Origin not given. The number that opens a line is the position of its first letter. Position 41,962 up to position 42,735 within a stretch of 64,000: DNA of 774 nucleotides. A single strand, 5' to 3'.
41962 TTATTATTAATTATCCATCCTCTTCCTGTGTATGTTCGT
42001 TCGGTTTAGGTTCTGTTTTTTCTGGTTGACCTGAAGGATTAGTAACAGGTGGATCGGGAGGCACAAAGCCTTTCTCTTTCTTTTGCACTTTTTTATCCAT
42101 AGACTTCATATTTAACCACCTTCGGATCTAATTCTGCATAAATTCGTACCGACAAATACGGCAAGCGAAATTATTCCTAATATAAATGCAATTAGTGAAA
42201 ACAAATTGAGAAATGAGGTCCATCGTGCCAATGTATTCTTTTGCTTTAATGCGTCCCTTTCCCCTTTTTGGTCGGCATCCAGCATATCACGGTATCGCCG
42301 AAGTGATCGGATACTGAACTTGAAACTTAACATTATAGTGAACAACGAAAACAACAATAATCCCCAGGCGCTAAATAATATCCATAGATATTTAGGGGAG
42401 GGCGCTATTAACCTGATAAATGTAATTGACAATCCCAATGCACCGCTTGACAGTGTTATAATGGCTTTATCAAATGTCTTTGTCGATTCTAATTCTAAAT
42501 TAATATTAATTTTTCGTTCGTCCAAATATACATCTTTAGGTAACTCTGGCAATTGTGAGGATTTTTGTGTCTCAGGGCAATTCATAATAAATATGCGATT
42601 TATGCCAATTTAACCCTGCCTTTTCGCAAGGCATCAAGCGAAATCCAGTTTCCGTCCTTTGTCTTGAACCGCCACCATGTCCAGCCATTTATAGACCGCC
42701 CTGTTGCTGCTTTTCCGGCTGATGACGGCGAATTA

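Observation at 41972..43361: Candidate novel three-gene module: GIY-YIG/DUF4357 nuclease - 3-TM membrane protein - 45-aa Lys/Pro/Glu-rich peptide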

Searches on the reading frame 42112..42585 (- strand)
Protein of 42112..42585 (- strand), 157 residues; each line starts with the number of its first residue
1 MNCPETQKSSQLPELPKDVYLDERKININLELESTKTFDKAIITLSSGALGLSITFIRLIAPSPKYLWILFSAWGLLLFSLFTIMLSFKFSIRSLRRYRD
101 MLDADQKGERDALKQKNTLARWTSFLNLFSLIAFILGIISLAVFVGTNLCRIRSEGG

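Call 3: search_protein_families(library=pfam, proteins=[window:42112-42585:-], max_evalue=0.01)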
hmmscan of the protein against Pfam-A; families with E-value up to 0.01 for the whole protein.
window:42112-42585:- (157 aa): 1 family
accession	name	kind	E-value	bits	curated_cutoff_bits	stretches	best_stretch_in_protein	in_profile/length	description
PF11026.13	DUF2721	-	0.0047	17.3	28.3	1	69-143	6-86/129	Protein of unknown function (DUF2721)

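Call 4: search_protein_families(library=padloc, proteins=[window:42112-42585:-], max_evalue=0.01)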
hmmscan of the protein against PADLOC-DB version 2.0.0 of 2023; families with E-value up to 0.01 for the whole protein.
window:42112-42585:- (157 aa): 0 families

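Call 7: find_homologous_proteins(query=window:42112-42585:-, max_evalue=0.001)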
Query window:42112-42585:- (157 aa): 14 proteins with E <= 0.001 among 83 candidates.
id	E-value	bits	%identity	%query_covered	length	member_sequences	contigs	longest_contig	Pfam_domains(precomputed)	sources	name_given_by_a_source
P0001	6.2e-96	336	100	100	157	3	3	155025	-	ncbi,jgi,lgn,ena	-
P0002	1.2e-11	63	35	78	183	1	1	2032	-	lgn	-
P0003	1.2e-11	63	37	68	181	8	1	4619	-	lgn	-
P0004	1.7e-11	62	34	96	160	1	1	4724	-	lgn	-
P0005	1.5e-10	59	32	76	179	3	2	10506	-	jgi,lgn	jgi:heme/copper-type cytochrome/quinol oxidase subunit 2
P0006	3.8e-10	58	34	69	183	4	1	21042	-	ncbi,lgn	-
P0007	6.3e-10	57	32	93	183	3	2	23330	-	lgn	-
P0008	1.7e-9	56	36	80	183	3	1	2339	-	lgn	-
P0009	2.5e-9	55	34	72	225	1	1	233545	-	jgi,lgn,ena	-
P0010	3.8e-9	55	40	52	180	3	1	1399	-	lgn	-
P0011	1.1e-8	53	40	48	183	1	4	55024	-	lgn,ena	-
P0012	1.5e-8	53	35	68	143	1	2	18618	-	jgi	jgi:hypothetical protein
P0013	4.1e-8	51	39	43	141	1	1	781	-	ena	-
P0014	1.1e-5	43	29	74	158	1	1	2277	-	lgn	-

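Call 9: find_encoding_contigs(protein=P0009, flank=5000, max_places=2)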
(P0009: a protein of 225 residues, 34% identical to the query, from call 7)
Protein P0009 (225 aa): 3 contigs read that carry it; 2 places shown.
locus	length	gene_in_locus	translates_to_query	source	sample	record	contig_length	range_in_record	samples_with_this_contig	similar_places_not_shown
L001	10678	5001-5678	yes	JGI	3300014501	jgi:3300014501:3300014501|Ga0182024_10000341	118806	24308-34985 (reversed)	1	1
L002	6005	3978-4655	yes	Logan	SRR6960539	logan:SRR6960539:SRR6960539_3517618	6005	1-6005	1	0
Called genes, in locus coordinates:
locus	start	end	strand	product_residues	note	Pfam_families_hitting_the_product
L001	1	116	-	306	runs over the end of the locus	-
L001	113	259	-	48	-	-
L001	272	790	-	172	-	PF00990:GGDEF (faint)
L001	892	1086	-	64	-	-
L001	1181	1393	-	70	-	-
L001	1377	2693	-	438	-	PF00072:Response_reg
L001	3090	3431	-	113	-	PF00239:Resolvase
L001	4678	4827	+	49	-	-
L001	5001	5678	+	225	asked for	-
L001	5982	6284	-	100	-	-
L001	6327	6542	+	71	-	-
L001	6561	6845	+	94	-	-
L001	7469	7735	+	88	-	-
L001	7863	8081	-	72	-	-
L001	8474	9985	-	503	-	PF02321:OEP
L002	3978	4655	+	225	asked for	-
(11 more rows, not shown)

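Call 10: find_encoding_contigs(protein=P0011, flank=5000, max_places=3)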
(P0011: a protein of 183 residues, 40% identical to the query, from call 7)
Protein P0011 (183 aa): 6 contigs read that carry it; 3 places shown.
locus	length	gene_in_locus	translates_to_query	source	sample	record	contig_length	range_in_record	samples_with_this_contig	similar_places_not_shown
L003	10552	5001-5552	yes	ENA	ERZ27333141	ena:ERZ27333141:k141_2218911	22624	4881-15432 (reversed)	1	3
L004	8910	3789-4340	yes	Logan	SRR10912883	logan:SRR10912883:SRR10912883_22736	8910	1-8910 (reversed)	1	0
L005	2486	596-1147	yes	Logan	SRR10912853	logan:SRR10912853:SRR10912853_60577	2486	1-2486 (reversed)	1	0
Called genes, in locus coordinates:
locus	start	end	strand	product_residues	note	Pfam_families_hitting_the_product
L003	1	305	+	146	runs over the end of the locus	-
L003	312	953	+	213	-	PF02586:SRAP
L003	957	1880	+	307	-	-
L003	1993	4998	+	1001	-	PF01170:UPF0020 (faint), PF02384:N6_Mtase, PF20473:MmeI_Mtase, PF07669:Eco57I, PF12950:TaqI_C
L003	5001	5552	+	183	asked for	-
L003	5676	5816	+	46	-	-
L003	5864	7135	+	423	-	PF14082:SduA_C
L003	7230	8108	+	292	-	PF07751:Abi_2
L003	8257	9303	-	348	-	PF12987:DUF3871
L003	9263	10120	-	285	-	PF13479:AAA_24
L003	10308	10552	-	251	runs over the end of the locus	-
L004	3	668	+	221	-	?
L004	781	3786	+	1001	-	PF01170:UPF0020 (faint), PF02384:N6_Mtase, PF20473:MmeI_Mtase, PF07669:Eco57I, PF12950:TaqI_C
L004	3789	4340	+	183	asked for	-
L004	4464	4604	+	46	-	-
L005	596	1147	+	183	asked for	-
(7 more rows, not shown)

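Call 11: find_encoding_contigs(protein=P0007, flank=5000, max_places=2)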
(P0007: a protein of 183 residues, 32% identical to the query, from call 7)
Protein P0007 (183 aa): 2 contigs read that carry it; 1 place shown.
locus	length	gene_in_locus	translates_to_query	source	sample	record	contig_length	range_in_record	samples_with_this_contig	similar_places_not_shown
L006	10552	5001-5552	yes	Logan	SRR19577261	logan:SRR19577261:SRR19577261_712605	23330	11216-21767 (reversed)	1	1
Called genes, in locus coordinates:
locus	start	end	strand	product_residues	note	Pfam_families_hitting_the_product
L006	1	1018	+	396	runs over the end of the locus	PF19263:DUF5906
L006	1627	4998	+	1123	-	PF02384:N6_Mtase, PF20473:MmeI_Mtase, PF07669:Eco57I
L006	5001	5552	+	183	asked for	-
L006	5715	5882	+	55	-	-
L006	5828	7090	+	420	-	-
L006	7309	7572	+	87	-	-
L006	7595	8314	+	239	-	-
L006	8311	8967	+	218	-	-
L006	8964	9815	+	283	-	-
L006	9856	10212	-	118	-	PF00403:HMA (weak)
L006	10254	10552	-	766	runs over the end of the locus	PF07732:Cu-oxidase_3, PF00394:Cu-oxidase, PF07731:Cu-oxidase_2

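Call 12: find_encoding_contigs(protein=P0006, flank=5000, max_places=2)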
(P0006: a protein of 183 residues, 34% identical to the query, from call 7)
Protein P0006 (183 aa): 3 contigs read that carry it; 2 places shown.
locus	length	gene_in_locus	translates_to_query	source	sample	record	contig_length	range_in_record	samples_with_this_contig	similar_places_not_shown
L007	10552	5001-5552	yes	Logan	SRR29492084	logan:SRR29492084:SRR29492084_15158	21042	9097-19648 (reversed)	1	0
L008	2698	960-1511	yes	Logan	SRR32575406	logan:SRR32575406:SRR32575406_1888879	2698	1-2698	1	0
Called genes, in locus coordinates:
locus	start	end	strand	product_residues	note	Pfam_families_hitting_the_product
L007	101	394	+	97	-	PF13560:HTH_31, PF01381:HTH_3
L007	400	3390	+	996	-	PF04313:HSDR_N (weak), PF20473:MmeI_Mtase (weak), PF07669:Eco57I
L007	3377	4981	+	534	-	PF02384:N6_Mtase, PF07669:Eco57I, PF20473:MmeI_Mtase (weak), PF22837:M_Eco57I_C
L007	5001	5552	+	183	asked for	-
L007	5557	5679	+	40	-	-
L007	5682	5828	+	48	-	-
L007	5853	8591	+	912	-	PF07728:AAA_5, PF28529:McrB_lid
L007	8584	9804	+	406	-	PF10117:McrBC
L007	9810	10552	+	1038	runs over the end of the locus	PF00149:Metallophos, PF12850:Metallophos_2 (faint), PF24406:nSTAND_NTPase4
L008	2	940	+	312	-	?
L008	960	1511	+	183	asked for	-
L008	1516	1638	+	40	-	-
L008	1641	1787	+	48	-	-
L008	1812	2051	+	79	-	-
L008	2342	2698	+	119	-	?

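Call 22: find_encoding_contigs(protein=P0004, flank=5000, max_places=2)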
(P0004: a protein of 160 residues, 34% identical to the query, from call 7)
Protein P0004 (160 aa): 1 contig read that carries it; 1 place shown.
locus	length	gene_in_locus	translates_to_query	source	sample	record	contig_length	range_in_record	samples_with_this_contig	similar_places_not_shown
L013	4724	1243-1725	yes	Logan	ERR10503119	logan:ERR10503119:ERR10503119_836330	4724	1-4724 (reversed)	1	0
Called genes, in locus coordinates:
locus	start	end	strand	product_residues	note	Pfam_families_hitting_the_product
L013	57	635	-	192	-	-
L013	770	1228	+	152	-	PF01582:TIR (weak), PF08937:ThsB_TIR (weak), PF13676:TIR_2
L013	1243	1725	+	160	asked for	-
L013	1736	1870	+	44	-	-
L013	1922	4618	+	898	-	-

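Call 23: find_encoding_contigs(protein=P0014, flank=5000, max_places=2)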
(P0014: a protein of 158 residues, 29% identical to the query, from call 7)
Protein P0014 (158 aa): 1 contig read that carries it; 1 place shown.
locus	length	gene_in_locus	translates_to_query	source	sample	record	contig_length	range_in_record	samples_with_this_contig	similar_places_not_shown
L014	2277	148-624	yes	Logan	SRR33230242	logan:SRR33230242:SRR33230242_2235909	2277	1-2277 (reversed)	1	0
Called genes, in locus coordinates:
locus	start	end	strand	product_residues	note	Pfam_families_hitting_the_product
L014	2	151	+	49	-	?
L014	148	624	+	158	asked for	-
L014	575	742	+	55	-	-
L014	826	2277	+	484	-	?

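Call 25: search_protein_representatives(alignment_id=A1)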
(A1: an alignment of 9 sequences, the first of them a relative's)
Query: 9 sequences, 166 profile positions. Proteins with E-value up to 0.001 (for the whole library): 6806; up to 1e-10: 4070; up to 1e-30: 35. The best 150 are listed.
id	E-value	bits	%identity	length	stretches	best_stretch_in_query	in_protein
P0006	7.3e-71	253.4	-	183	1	1-166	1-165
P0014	1.1e-52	194.2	-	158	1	1-166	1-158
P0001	3.3e-48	179.7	-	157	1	1-150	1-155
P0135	4.8e-45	169.4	-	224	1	1-165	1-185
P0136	4.0e-42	159.9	-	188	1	3-166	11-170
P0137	1.4e-40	154.8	-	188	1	1-151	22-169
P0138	1.7e-36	141.5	-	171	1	6-154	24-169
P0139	3.6e-36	140.5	-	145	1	1-144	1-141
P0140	1.2e-35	138.8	-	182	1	20-159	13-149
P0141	6.6e-35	136.4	-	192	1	22-156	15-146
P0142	8.7e-35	136.0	-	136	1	20-144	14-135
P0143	1.1e-34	135.7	-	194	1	20-165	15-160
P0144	1.2e-33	132.3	-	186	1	10-161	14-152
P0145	3.2e-33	130.9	-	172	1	25-156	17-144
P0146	3.7e-33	130.7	-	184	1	22-163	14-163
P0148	1.6e-32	128.6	-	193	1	11-153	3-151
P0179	1.7e-29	118.8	-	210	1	7-157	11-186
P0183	2.2e-29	118.5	-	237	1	8-157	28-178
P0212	2.7e-28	114.9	-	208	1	6-163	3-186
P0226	8.5e-28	113.3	-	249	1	3-166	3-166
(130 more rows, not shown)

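Call 27: search_protein_families(library=pfam, alignment_id=A2, max_evalue=0.01)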
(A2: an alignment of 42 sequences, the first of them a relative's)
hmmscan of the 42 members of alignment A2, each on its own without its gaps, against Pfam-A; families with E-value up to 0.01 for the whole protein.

A. member 1, P0001 (157 aa): 1 family
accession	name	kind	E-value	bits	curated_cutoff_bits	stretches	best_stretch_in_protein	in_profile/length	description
PF11026.13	DUF2721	-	0.0047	17.3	28.3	1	69-143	6-86/129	Protein of unknown function (DUF2721)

B. families by the number of members that match (of 42 scanned): 23 families
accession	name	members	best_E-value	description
PF11368.13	DUF3169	5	3.2e-06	Protein of unknown function (DUF3169)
PF24838.2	8xMP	3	0.0039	Octameric membrane protein family (8xMP)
PF10327.15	7TM_GPCR_Sri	2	0.00093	Serpentine type 7TM GPCR chemoreceptor Sri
PF09716.15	ETRAMP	2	0.0023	Malarial early transcribed membrane protein (ETRAMP)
PF06966.17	DUF1295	1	9.6e-05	Protein of unknown function (DUF1295)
PF06653.16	Claudin_3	1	0.0018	Tight junction protein, Claudin-like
PF25093.1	DUF7807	1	0.0022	Family of unknown function (DUF7807)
PF15159.11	PIG-Y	1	0.0022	Phosphatidylinositol N-acetylglucosaminyltransferase subunit Y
PF06103.16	DUF948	1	0.0025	Bacterial protein of unknown function (DUF948)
PF09326.16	NADH_dhqG_C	1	0.0027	NADH-ubiquinone oxidoreductase subunit G, C-terminal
PF19230.4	DUF5883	1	0.0027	Family of unknown function (DUF5883)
PF20990.2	DUF2207_C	1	0.0037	Predicted membrane protein (DUF2207) C-terminal domain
PF02535.28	Zip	1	0.0046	ZIP Zinc transporter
PF11026.13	DUF2721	1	0.0047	Protein of unknown function (DUF2721)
PF10318.15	7TM_GPCR_Srh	1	0.0056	Serpentine type 7TM GPCR chemoreceptor Srh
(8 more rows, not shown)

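Call 28: search_protein_families(library=padloc, alignment_id=A2, max_evalue=0.01)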
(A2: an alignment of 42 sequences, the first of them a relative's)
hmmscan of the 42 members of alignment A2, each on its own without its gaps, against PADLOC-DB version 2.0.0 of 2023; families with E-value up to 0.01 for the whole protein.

A. member 1, P0001 (157 aa): 0 families

B. families by the number of members that match (of 42 scanned): 2 families
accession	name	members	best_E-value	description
PDLC00668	Effector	2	0.00028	2TM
PDLC01382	Csx18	1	0.0053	"CAS-I,CAS-III; associated"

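Call 29: search_protein_families(library=ncbifam, alignment_id=A2, max_evalue=0.01)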
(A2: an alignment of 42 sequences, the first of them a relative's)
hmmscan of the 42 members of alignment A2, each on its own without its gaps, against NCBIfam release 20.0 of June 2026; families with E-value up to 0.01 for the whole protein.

A. member 1, P0001 (157 aa): 0 families

B. families by the number of members that match (of 42 scanned): 14 families
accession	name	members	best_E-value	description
NF042931.1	SAG1386_EF1546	3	0.00012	SAG1386/EF1546 family surface-associated protein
TIGR00770.1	Dcu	1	4e-06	anaerobic C4-dicarboxylate transporter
NF046000.1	MAG1210_fam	1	0.00021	MAG1210 family protein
NF045962.1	MAG2810_fam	1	0.00087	MAG2810 family protein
NF045937.1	MSC_0624_12TM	1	0.0013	MSC_0624 family F1-like ATPase-associated membrane protein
NF000279.1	qac_SMR_H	1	0.0013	quaternary ammonium compound efflux SMR transporter QacH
NF045846.1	MSC0882_dom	1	0.0022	MSC_0882 family membrane protein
NF045849.1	ICE_MMCAP2_0565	1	0.0028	Mbov_0395 family pilin-like conjugal transfer protein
TIGR01218.1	Gpos_tandem_5TM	1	0.0034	tandem five-TM protein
TIGR03141.1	cytochro_ccmD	1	0.0043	heme exporter protein CcmD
NF046005.2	near_gluc_PtsG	1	0.0069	MPN207a family PTS transporter accessory protein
NF006927.0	PRK09412.1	1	0.0079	anaerobic C4-dicarboxylate transporter family protein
NF038305.1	HpsJ_fam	1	0.0084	HpsJ family protein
NF009136.0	PRK12489.1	1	0.0098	anaerobic C4-dicarboxylate transporter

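Call 31: find_related_loci(query=A2, collection=viral_contigs, flank=5000)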
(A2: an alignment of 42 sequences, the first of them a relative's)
Query A2 (157 aa) in viral_contigs; peptide patterns used: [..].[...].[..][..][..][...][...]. (x = any residue, [..] = any of these).
39 stretches matched a pattern; 3 encode a relative of the query (tblastn E <= 1e-3); 3 distinct loci.
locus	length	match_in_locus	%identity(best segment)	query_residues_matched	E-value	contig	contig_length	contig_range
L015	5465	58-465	29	33-156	6e-11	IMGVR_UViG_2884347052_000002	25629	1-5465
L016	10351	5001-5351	31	23-149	3e-9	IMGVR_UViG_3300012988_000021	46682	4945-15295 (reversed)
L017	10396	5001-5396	30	3-148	2e-8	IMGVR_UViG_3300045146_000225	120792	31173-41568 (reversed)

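Call 33: find_related_loci(query=A3, collection=metagenome_contigs, flank=5000)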
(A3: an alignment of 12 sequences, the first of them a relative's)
Query A3 (157 aa) in metagenome_contigs; peptide patterns used: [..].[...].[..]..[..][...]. (x = any residue, [..] = any of these).
286 stretches matched a pattern; 135 encode a relative of the query (tblastn E <= 1e-3); the best 80 are kept; 80 distinct loci.
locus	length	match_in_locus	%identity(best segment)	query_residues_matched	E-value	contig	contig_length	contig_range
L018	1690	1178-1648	97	1-157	5e-105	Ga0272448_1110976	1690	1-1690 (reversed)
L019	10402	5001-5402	46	19-149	3e-30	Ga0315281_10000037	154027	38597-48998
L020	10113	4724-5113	48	20-149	5e-30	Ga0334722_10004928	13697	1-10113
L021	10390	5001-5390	48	20-149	2e-29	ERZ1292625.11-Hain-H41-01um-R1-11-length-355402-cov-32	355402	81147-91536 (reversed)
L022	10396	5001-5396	48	18-149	3e-29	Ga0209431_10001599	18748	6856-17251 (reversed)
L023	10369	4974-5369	48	18-149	3e-29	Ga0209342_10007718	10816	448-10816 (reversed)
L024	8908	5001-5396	48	18-149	3e-29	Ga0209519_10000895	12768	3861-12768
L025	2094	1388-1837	41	6-149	1e-28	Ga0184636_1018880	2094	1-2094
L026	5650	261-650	45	20-149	5e-29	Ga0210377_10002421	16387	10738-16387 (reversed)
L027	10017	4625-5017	43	19-149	1e-27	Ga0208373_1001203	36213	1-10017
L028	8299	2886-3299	42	14-149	8e-28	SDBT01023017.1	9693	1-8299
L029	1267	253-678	39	14-153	4e-27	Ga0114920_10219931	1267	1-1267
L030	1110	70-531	38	14-155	4e-27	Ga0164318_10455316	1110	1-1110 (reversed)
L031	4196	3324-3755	39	9-149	7e-26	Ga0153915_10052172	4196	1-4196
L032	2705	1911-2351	39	9-149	4e-25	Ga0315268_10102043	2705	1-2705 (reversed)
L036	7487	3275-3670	46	18-149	2e-23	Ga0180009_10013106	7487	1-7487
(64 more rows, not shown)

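Call 39: search_protein_families(library=pfam, alignment_id=A4, max_evalue=0.001)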
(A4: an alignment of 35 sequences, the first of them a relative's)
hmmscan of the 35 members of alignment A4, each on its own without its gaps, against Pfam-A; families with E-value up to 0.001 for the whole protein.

A. member 1, L018:403-1161:+ (253 aa): 3 families
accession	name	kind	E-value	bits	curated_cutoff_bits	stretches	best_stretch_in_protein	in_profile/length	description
PF18755.6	RAMA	-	5.3e-09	36.4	35.2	1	175-247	39-99/107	Restriction Enzyme Adenine Methylase Associated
PF14267.11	DUF4357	-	4.8e-08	33.3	38.4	1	201-237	17-51/54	Domain of unknown function (DUF4357)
PF01541.30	GIY-YIG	-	0.00015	22.4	22.6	1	36-69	2-36/78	GIY-YIG catalytic domain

B. families by the number of members that match (of 35 scanned): 27 families (the first 25 are shown)
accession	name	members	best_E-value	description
PF02384.22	N6_Mtase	11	2.6e-32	N-6 DNA Methylase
PF12950.13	TaqI_C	10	2.1e-23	TaqI-like C-terminal specificity domain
PF07669.17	Eco57I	9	2.1e-47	Eco57I restriction-modification methylase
PF20473.4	MmeI_Mtase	9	1.1e-16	MmeI, DNA-methyltransferase domain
PF04313.20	HSDR_N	9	3.5e-11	Type I restriction enzyme R protein N terminus (HSDR_N)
PF01170.24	UPF0020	6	4.2e-08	RMKL-like, methyltransferase domain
PF20464.3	MmeI_N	6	7.5e-06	MmeI, N-terminal domain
PF18135.7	Type_ISP_C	1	1.9e-90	Type ISP C-terminal specificity domain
PF18159.6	S_4TM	1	7.9e-67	SMODS-associating 4TM effector domain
PF04002.20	RadC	1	4e-36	RadC-like JAB domain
PF04480.18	DUF559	1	2e-35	Protein of unknown function (DUF559)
PF01935.23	DUF87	1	8.6e-35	Helicase HerA, central domain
PF01420.25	Methylase_S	1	3.3e-15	Type I restriction modification DNA specificity domain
PF00589.27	Phage_integrase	1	6.4e-13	Phage integrase family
PF14279.12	HNH_5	1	1.4e-11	HNH endonuclease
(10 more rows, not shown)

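Call 40: search_protein_families(library=padloc, alignment_id=A4, max_evalue=0.00001)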
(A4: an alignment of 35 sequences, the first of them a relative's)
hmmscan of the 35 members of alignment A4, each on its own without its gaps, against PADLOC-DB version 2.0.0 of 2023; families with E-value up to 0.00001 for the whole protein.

A. member 1, L018:403-1161:+ (253 aa): 3 families
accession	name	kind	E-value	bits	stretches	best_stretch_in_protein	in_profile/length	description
PDLC04925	PDC-S14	-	2.4e-12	44.5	1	198-234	251-287/301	-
PDLC04921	PDC-S14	-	1e-10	39.4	1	203-247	225-269/280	-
PDLC04923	PDC-S14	-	5.7e-10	36.7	0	186-235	256-303/320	-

B. families by the number of members that match (of 35 scanned): 133 families (the first 25 are shown)
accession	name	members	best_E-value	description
PDLC03021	MTase_I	11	2.4e-38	Type I methyltransferase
PDLC04134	mad2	11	3.1e-21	mads_2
PDLC03604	REase_MTase_IIG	10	3.6e-241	Type IIG restriction enzyme-methyltransferase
PDLC03612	REase_MTase_IIG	10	2.6e-94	Type IIG restriction enzyme-methyltransferase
PDLC03335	MTase_II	10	8.8e-86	Type II methyltransferase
PDLC03250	MTase_II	10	2.9e-47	Type II methyltransferase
PDLC02529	PglX|PglXI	10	5.6e-36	PglX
PDLC03348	MTase_II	10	1.2e-34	Type II methyltransferase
PDLC03630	REase_MTase_IIG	10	5.2e-33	Type IIG restriction enzyme-methyltransferase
PDLC03267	MTase_II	10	1.3e-22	Type II methyltransferase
PDLC03338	MTase_II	10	4.4e-20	Type II methyltransferase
PDLC03609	REase_MTase_IIG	9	2.2e-88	Type IIG restriction enzyme-methyltransferase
PDLC03629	REase_MTase_IIG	9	1.1e-75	Type IIG restriction enzyme-methyltransferase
PDLC03596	REase_MTase_IIG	9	4.7e-74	Type IIG restriction enzyme-methyltransferase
PDLC03601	REase_MTase_IIG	9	1.2e-72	Type IIG restriction enzyme-methyltransferase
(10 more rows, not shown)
